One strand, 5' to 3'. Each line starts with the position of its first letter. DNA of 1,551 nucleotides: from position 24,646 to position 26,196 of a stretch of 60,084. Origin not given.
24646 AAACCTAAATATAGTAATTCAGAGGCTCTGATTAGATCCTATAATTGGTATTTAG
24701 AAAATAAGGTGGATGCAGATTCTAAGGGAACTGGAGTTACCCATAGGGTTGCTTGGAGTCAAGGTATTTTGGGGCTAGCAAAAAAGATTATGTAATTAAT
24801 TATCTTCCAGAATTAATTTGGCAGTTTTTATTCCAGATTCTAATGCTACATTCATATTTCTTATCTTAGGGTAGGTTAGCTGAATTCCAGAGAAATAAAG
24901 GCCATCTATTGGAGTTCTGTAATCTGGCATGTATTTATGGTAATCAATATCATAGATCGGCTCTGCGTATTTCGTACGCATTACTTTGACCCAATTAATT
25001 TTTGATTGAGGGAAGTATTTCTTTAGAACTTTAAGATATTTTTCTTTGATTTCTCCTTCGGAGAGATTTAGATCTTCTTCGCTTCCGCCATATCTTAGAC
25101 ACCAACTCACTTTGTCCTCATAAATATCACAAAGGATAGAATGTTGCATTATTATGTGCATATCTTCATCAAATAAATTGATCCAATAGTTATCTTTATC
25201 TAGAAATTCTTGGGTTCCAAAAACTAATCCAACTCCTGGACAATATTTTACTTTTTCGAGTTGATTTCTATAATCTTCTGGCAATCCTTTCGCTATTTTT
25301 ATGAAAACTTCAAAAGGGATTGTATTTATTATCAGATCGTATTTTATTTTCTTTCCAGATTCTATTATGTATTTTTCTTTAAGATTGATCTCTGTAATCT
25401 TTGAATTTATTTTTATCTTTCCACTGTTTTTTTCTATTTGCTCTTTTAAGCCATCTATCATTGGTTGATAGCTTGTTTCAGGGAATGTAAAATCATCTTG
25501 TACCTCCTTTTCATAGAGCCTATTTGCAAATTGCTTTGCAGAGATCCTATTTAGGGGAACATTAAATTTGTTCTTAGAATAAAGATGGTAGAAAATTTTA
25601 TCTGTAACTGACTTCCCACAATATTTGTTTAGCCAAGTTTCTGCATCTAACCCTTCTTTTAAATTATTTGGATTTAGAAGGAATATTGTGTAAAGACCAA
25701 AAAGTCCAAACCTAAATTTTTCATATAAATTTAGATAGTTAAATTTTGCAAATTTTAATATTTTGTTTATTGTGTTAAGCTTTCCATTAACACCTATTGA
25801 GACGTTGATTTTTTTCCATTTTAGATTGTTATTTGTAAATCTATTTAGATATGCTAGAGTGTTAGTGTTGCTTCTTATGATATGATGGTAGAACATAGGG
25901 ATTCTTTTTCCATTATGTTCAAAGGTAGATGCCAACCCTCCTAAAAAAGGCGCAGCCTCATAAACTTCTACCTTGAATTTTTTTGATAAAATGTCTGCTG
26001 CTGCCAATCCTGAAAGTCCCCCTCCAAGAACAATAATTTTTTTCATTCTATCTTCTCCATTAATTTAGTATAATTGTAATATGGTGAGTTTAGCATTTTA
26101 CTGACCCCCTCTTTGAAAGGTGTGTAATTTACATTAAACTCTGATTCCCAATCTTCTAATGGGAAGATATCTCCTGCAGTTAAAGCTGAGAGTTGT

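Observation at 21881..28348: Module resembling the mycobacterial decaprenyl-phospho-arabinose (DPA) pathway: GtrA + PAP2 + DPPR-synthase-like UbiA + oxidoreductase/SDR pair + GT-C-like membrane protein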

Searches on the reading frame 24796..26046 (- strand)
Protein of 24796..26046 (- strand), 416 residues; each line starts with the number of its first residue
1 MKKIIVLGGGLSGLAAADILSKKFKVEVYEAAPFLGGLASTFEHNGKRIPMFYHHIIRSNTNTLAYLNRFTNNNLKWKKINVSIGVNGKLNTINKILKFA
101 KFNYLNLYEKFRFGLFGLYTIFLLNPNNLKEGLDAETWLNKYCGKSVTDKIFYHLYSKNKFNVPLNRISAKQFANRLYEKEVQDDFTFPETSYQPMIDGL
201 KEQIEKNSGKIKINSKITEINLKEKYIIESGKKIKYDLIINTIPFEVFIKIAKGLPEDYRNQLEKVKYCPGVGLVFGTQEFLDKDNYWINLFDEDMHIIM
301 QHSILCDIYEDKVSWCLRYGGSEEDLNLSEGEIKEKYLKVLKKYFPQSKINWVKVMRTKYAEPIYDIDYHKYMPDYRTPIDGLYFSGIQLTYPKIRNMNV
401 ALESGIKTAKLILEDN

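Call 3: search_protein_families(library=pfam, proteins=[window:24796-26046:-], max_evalue=0.01)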
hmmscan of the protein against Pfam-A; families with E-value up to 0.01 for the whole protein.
window:24796-26046:- (416 aa): 6 families
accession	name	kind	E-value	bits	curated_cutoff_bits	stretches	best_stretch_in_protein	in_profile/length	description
PF01593.30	Amino_oxidase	-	2e-25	90.4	19.8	1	11-413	1-443/443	Flavin containing amine oxidoreductase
PF13450.12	NAD_binding_8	-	9.3e-11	42.3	21.9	1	6-69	1-67/68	NAD(P)-binding Rossmann-like domain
PF01266.30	DAO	-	6e-05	23.2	27.9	0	3-39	1-38/353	FAD dependent oxidoreductase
PF03486.20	HI0933_like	-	0.00092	19.2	50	0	3-36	2-36/244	HI0933-like protein Rossmann domain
PF07992.20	Pyr_redox_2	-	0.0045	16.9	26.1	0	3-30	2-30/291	Pyridine nucleotide-disulphide oxidoreductase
PF01946.23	Thi4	-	0.0091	15.7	26.2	0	3-37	19-55/235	Thi4 family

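Call 4: search_protein_families(library=ncbifam, proteins=[window:24796-26046:-], max_evalue=0.01)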
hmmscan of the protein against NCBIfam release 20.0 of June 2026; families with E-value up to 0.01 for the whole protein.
window:24796-26046:- (416 aa): 24 families
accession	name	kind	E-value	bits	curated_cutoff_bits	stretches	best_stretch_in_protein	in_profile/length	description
NF005560.0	PRK07233.1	equivalog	5.6e-78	262.7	252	1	3-415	2-431/435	hypothetical protein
TIGR03467.1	HpnE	equivalog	1.8e-20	73.7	283.05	1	4-413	1-429/430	hydroxysqualene dehydroxylase HpnE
NF005547.0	PRK07208.1-3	equivalog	1.5e-11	43.7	380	2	2-71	5-75/465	hypothetical protein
NF005548.0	PRK07208.1-4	equivalog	1.8e-11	43.3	389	1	1-372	3-407/488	hypothetical protein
TIGR02733.1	desat_CrtD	equivalog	3.9e-11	42.3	549.7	1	2-45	2-46/492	C-3',4' desaturase CrtD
TIGR02732.1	zeta_caro_desat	equivalog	2.5e-10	39.9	622.15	1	3-79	1-80/474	9,9'-di-cis-zeta-carotene desaturase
TIGR02731.1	phytoene_desat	equivalog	4.2e-09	35.7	569.4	1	4-411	2-451/453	15-cis-phytoene desaturase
TIGR00562.1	proto_IX_ox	equivalog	6.9e-09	34.8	97.85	1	1-115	2-124/470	protoporphyrinogen oxidase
NF005546.0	PRK07208.1-2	equivalog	1.7e-07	30.3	418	1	2-61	5-66/527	hypothetical protein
NF008845.0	PRK11883.1-5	equivalog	1.8e-07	29.8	560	0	2-46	5-56/468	protoporphyrinogen oxidase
NF058655.1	CrtID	equivalog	4.9e-06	25.7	640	1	4-49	1-47/478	bifunctional phytoene desaturase/3,4-desaturase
NF008841.0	PRK11883.1-1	equivalog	4.8e-05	22.5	517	1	2-59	4-65/453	protoporphyrinogen oxidase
NF009409.0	PRK12770.1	subfamily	6.3e-05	22.2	343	1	2-51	19-68/360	putative glutamate synthase subunit beta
TIGR03385.1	CoA_CoA_reduc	equivalog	0.00024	20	578.8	0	196-247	193-245/439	CoA-disulfide reductase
NF005545.0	PRK07208.1-1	equivalog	0.00034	19.1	451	1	4-174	10-176/504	hypothetical protein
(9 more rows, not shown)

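Call 10: search_solved_structures(query=window:24796-26046:-, max_evalue=0.001)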
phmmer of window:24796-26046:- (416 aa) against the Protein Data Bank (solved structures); distinct sequences matched with E-value up to 0.001: 3.
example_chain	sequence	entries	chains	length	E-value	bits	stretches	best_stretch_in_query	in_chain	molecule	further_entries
3nrn_A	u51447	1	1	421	2.7e-08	36.3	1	4-272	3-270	uncharacterized protein PF1083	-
5mog_A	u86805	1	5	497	9.3e-08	34.5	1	3-415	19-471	Phytoene dehydrogenase, chloroplastic/chromoplastic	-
3ka7_A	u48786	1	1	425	0.00035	22.7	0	3-222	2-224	Oxidoreductase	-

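Call 18: find_homologous_proteins(query=window:24796-26046:-, max_evalue=0.00001)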
Query window:24796-26046:- (416 aa): 279 proteins with E <= 0.00001 among 7817 candidates; the best 120 are listed.
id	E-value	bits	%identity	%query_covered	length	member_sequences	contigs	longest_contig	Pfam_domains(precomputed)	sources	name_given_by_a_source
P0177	1.6e-279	945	100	100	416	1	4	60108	PF01593.31,PF13450.13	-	-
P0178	1.3e-251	853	88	100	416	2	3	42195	PF01593.31,PF13450.13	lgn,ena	-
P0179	1.4e-217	741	75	100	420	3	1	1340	PF01593.31,PF13450.13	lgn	-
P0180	1.3e-216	737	75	96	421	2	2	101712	PF01593.31,PF13450.13,PF03486.21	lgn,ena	-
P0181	1.4e-213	727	76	100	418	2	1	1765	PF01593.31,PF13450.13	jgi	jgi:protoporphyrinogen oxidase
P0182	1.5e-209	714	74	100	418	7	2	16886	PF01593.31,PF13450.13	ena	-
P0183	2.3e-196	671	69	100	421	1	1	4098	PF01593.31,PF13450.13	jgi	jgi:protoporphyrinogen oxidase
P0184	3.0e-196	670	70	100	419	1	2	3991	PF01593.31,PF13450.13,PF03486.21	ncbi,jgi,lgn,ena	-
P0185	8.8e-195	665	70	99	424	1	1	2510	PF01593.31,PF13450.13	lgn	-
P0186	2.2e-194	664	68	96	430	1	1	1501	PF01593.31,PF13450.13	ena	-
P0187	1.3e-192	658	67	96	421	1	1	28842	PF01593.31,PF13450.13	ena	-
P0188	2.2e-191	654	66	100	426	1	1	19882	PF01266.31,PF01593.31,PF13450.13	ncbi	-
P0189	5.0e-188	643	66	100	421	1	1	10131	PF01593.31,PF13450.13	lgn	-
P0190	4.2e-187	640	66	100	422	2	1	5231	PF01266.31,PF01593.31,PF13450.13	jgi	jgi:protoporphyrinogen oxidase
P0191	9.1e-186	636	65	100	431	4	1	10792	PF01593.31,PF13450.13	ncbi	-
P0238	5.0e-150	518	54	100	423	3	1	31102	PF01266.31,PF01593.31,PF13450.13,PF12831.14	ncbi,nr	ncbi:MAG: FAD-dependent oxidoreductase [Candidatus Aenigmarchaeota archaeon]|nr:FAD-dependent oxidor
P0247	1.4e-148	513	54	99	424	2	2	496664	PF01266.31,PF01593.31,PF13450.13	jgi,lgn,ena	-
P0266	2.2e-144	499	54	99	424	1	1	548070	PF01266.31,PF01593.31,PF13450.13,PF12831.14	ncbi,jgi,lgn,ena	-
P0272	9.1e-144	497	55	99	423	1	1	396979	PF01266.31,PF01593.31,PF13450.13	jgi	jgi:protoporphyrinogen oxidase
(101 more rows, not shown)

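Call 60: search_dna_similar(query=window:24796-26046:-, collection=plasmids, mode=protein, max_evalue=1e-15, max_rows=30)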
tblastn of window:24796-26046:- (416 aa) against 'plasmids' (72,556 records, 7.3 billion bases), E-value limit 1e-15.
Records with a match: 5; places in all: 5; records where one place covers at least 80% of the query: 5.
Best place of each record, by identity: <60% 5.
By first word of the organism name: Rhizobium 4; Agrobacterium 1.
By predicted mobility (MOB-suite, as given by PLSDB): non-mobilizable 4; conjugative 1.
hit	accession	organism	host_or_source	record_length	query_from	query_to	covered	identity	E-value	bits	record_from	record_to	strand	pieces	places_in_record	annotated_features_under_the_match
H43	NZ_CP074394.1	Agrobacterium salinitolerans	Cotton,tiaaue sample,root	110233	25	412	93%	23.8%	2e-20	101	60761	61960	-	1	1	NAD(P)/FAD-dependent oxidoreductase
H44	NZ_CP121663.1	Rhizobium sp. CB3090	Gliricidia sp.,cell culture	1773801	25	412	93%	23.0%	2e-22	107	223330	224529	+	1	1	record has no annotation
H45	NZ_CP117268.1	Rhizobium rhododendri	Rhododendron sp.,pure bacterial ...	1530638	25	412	93%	22.6%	7e-17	91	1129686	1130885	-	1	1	record has no annotation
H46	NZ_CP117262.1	Rhizobium tumorigenes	Rubus sp.,pure bacterial culture,Aerial ...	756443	25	413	94%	21.8%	1e-18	96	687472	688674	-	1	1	NAD(P)/FAD-dependent oxidoreductase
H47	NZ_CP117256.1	Rhizobium tumorigenes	Rubus sp.,pure bacterial culture,Aerial ...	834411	25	413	94%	21.8%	3e-18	95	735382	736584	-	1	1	NAD(P)/FAD-dependent oxidoreductase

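Call 84: predict_structure(alignment_id=A5)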
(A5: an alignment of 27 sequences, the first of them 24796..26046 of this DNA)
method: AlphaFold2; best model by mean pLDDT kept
length: 416 residues; sequences in the alignment: 27
mean_pLDDT: 94.4   pTM: 0.92
mean pLDDT of the five models: 94.4, 94.2, 93.0, 92.7, 92.4
residues with pLDDT >= 90: 366; 70-90: 50; 50-70: 0; < 50: 0
segments of 3 or more residues with pLDDT < 50: none
pLDDT, mean of each block of 10 residues (from residue 1): 97 98 98 94 93 91 93 89 94 89 93 92 92 96 96 90 93 88 91 95 98 98 98 98 97 97 95 97 96 94 95 94 92 97 97 95 92 96 96 88 98 98
secondary structure, 60 per line:
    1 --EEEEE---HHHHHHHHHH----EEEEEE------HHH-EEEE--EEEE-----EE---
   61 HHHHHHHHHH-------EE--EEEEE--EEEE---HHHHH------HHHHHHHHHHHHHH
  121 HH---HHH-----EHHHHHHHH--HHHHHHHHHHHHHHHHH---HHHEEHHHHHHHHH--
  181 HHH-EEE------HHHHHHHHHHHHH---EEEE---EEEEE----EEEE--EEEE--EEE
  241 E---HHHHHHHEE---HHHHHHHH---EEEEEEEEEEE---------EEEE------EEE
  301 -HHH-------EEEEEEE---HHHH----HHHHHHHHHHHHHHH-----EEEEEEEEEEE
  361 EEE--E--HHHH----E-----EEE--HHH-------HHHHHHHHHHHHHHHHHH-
elements in order: E3-7 H11-20 E25-30 E41-44 E47-50 H61-70 E82-86 E89-92 H96-100 H107-122 H135-142 H145-161 H170-178 E185-187 H194-206 E210-213 E217-221 E226-229 E232-235 E238-241 H245-251 H257-264 E268-278 E288-291 E298-300 E312-318 H322-325 H330-344 E350-363 H369-372 E383-385 H398-415

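Call 86: fold_search(model_id=the predicted structure, library=pdb)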
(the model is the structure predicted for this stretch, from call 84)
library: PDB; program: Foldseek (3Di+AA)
matches with E <= 10: 1903; with E <= 0.001: 1105
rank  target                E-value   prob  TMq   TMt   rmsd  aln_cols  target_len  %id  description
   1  5mog_A                8.6e-28  1.00  0.83  0.75   4.0       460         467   19  Oryza sativa phytoene desaturase inhibited by norflurazon (released 2017-07-12)
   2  5mog_E                1.6e-27  1.00  0.83  0.75   4.0       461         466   19  Oryza sativa phytoene desaturase inhibited by norflurazon (released 2017-07-12)
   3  5mog_C                4.5e-27  1.00  0.81  0.73   4.1       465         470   20  Oryza sativa phytoene desaturase inhibited by norflurazon (released 2017-07-12)
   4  5mog_B                1.5e-26  1.00  0.82  0.73   4.0       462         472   19  Oryza sativa phytoene desaturase inhibited by norflurazon (released 2017-07-12)
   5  2ivd_B                1.3e-24  1.00  0.78  0.73   5.0       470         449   15  Structure of protoporphyrinogen oxidase from Myxococcus xanthus with acifluorfen (released 2006-10-17)
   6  9a78_B                2.4e-24  1.00  0.79  0.70   4.7       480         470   16  Integrative model of SYFB-CGOX by crosslinking MS and deep learning (released 2024-09-18)
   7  3ka7                  2.4e-24  1.00  0.76  0.75   4.5       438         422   18  Crystal Structure of an oxidoreductase from Methanosarcina mazei. Northeast Structural Genomics Consortium target id MaR (released 2009-11-17)
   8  2ivd_A                8.4e-24  1.00  0.76  0.71   5.1       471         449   15  Structure of protoporphyrinogen oxidase from Myxococcus xanthus with acifluorfen (released 2006-10-17)
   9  2ive_A                2.4e-23  1.00  0.77  0.71   5.1       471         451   15  Structure of protoporphyrinogen oxidase from Myxococcus xanthus (released 2006-10-17)
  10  2ive_B                3.3e-23  1.00  0.76  0.71   5.1       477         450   14  Structure of protoporphyrinogen oxidase from Myxococcus xanthus (released 2006-10-17)
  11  3nrn                  7.0e-23  1.00  0.67  0.71   5.3       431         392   16  Crystal Structure of PF1083 protein from Pyrococcus furiosus, Northeast Structural Genomics Consortium Target PfR223 (released 2010-11-03)
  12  3i6d_B                1.5e-22  1.00  0.77  0.77   4.6       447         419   15  Crystal structure of PPO from bacillus subtilis with AF (released 2009-12-08)
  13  4ivm                  4.4e-22  1.00  0.80  0.73   4.8       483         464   14  Structure of human protoporphyrinogen IX oxidase(R59G) (released 2013-03-06)
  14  3i6d_A                4.6e-22  1.00  0.77  0.78   4.3       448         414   15  Crystal structure of PPO from bacillus subtilis with AF (released 2009-12-08)
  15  4ivo                  7.0e-22  1.00  0.75  0.68   5.3       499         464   14  Structure of human protoporphyrinogen IX oxidase(R59Q) (released 2013-03-06)
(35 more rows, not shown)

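Call 89: find_encoding_contigs(protein=P0238, flank=7000, max_places=1)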
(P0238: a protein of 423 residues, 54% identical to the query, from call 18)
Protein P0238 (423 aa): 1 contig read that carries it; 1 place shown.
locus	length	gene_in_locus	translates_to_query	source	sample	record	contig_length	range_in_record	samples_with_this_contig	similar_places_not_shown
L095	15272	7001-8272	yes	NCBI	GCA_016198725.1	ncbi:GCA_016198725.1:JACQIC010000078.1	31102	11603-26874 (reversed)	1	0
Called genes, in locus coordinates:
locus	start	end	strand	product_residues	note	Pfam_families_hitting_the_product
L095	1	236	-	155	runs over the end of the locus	-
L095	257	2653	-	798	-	PF05124:S_layer_C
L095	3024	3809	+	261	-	PF00483:NTP_transferase, PF01128:IspD, PF12804:NTP_transf_3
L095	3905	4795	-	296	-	PF01040:UbiA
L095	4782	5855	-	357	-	PF04015:DUF362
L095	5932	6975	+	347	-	PF04015:DUF362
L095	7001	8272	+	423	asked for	PF01266:DAO, PF01593:Amino_oxidase, PF12831:FAD_oxidored (weak), PF13450:NAD_binding_8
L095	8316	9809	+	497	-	-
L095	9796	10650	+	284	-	-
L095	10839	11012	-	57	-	-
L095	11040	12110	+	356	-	PF00078:RVT_1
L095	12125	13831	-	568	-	-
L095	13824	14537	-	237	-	PF00535:Glycos_transf_2, PF10111:Glyco_tranf_2_2, PF13641:Glyco_tranf_2_3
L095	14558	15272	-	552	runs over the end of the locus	PF02366:PMT, PF13231:PMT_2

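Call 90: find_encoding_contigs(protein=P0266, flank=7000, max_places=1)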
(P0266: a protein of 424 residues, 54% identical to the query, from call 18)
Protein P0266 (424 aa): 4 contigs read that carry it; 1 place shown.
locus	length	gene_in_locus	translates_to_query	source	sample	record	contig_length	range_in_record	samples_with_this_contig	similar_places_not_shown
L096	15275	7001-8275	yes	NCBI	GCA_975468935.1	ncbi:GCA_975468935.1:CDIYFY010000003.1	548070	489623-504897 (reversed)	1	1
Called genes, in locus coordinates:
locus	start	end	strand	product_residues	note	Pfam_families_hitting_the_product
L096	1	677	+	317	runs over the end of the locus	PF02272:DHHA1 (weak)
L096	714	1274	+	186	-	PF02163:Peptidase_M50 (weak)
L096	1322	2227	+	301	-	PF03176:MMPL (weak), PF02355:SecD_SecF_C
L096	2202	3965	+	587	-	PF02355:SecD_SecF_C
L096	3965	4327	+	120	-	PF00892:EamA (weak)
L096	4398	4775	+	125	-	PF10639:TMEM234 (weak), PF00892:EamA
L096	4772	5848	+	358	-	PF05833:NFACT_N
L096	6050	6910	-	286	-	PF01040:UbiA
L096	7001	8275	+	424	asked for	PF01266:DAO (faint), PF01593:Amino_oxidase, PF12831:FAD_oxidored (faint), PF13450:NAD_binding_8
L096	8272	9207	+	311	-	PF01073:3Beta_HSD, PF01370:Epimerase, PF04321:RmlD_sub_bind, PF05368:NmrA, PF07993:NAD_binding_4 (faint), PF13460:NAD_binding_10, PF16363:GDP_Man_Dehyd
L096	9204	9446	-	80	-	-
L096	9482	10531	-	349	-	PF01073:3Beta_HSD, PF01370:Epimerase, PF02719:Polysacc_synt_2, PF04321:RmlD_sub_bind, PF16363:GDP_Man_Dehyd, PF13460:NAD_binding_10, PF07993:NAD_binding_4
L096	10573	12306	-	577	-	-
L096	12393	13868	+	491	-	PF01943:Polysacc_synt, PF13440:Polysacc_synt_3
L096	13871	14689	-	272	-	PF05721:PhyH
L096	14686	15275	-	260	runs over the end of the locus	PF04909:Amidohydro_2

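Call 91: find_encoding_contigs(protein=P0247, flank=7000, max_places=1)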
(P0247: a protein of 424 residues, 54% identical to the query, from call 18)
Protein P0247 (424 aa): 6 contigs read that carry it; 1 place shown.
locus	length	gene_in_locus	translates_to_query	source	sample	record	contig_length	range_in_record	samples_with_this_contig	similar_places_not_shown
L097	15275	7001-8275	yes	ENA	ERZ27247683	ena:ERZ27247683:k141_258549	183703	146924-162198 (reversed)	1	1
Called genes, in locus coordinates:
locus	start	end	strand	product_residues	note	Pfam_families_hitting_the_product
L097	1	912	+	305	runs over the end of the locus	PF02355:SecD_SecF_C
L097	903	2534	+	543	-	PF02355:SecD_SecF_C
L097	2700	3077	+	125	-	PF00892:EamA (weak)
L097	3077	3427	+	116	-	PF00892:EamA, PF10639:TMEM234 (weak), PF00893:Multi_Drug_Res (weak)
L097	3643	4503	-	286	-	PF01040:UbiA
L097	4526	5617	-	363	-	PF04015:DUF362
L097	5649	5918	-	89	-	-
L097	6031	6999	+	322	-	PF05368:NmrA (weak), PF01073:3Beta_HSD, PF01370:Epimerase, PF02719:Polysacc_synt_2 (weak), PF04321:RmlD_sub_bind, PF07993:NAD_binding_4 (faint), PF13460:NAD_binding_10, PF16363:GDP_Man_Dehyd (weak)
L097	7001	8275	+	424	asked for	PF01266:DAO (weak), PF13450:NAD_binding_8, PF01593:Amino_oxidase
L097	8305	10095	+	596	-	-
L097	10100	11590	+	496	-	PF01943:Polysacc_synt, PF13440:Polysacc_synt_3, PF01554:MatE (weak)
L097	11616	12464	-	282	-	PF02475:TRM5-TYW2_MTfase (weak), PF05575:V_cholerae_RfbT, PF05050:Methyltransf_21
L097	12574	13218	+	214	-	PF02388:FemAB (faint), PF13480:Acetyltransf_6 (faint)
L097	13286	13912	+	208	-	PF13489:Methyltransf_23, PF08241:Methyltransf_11, PF08242:Methyltransf_12 (weak), PF13649:Methyltransf_25 (weak), PF13847:Methyltransf_31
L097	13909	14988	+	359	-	PF00534:Glycos_transf_1, PF13692:Glyco_trans_1_4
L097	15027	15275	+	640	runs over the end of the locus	PF00483:NTP_transferase, PF12804:NTP_transf_3, PF01676:Metalloenzyme, PF10143:PhosphMutase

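Call 92: find_encoding_contigs(protein=P0272, flank=7000, max_places=1)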
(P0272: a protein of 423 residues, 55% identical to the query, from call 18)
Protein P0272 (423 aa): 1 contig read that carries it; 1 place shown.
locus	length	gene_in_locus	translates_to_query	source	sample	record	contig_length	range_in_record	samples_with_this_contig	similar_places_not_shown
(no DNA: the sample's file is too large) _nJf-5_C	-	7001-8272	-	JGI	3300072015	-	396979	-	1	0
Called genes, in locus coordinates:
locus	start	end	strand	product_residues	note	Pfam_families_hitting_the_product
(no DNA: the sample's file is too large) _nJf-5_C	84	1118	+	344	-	PF00070:Pyr_redox (faint), PF01266:DAO (weak), PF01494:FAD_binding_3 (faint), PF02558:ApbA (weak), PF03486:HI0933_like (faint), PF05834:Lycopene_cycl (faint), PF13450:NAD_binding_8, PF22578:GGR_cat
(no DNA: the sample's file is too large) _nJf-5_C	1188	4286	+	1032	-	PF02516:STT3, PF00639:Rotamase, PF13145:Rotamase_2 (weak), PF13616:Rotamase_3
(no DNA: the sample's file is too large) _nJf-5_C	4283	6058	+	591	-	-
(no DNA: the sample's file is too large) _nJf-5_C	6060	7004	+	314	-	PF01073:3Beta_HSD (weak), PF01370:Epimerase, PF04321:RmlD_sub_bind, PF07993:NAD_binding_4 (faint), PF13460:NAD_binding_10 (weak)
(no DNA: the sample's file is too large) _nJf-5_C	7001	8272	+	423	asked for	PF01266:DAO (faint), PF01593:Amino_oxidase, PF13450:NAD_binding_8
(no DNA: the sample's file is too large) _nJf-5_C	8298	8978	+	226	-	PF00535:Glycos_transf_2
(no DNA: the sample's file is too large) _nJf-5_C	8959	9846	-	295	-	PF01040:UbiA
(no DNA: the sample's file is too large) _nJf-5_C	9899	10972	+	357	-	PF04015:DUF362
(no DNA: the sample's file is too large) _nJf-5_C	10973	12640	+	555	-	-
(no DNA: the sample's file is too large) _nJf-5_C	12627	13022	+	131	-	-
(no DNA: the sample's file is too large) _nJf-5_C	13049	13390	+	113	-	PF10066:DUF2304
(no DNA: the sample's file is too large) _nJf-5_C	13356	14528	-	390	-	PF13439:Glyco_transf_4, PF00534:Glycos_transf_1, PF13692:Glyco_trans_1_4, PF13524:Glyco_trans_1_2 (weak)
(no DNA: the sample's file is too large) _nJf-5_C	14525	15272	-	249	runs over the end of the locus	PF05401:NodS, PF13489:Methyltransf_23, PF08241:Methyltransf_11, PF08242:Methyltransf_12, PF13649:Methyltransf_25, PF13847:Methyltransf_31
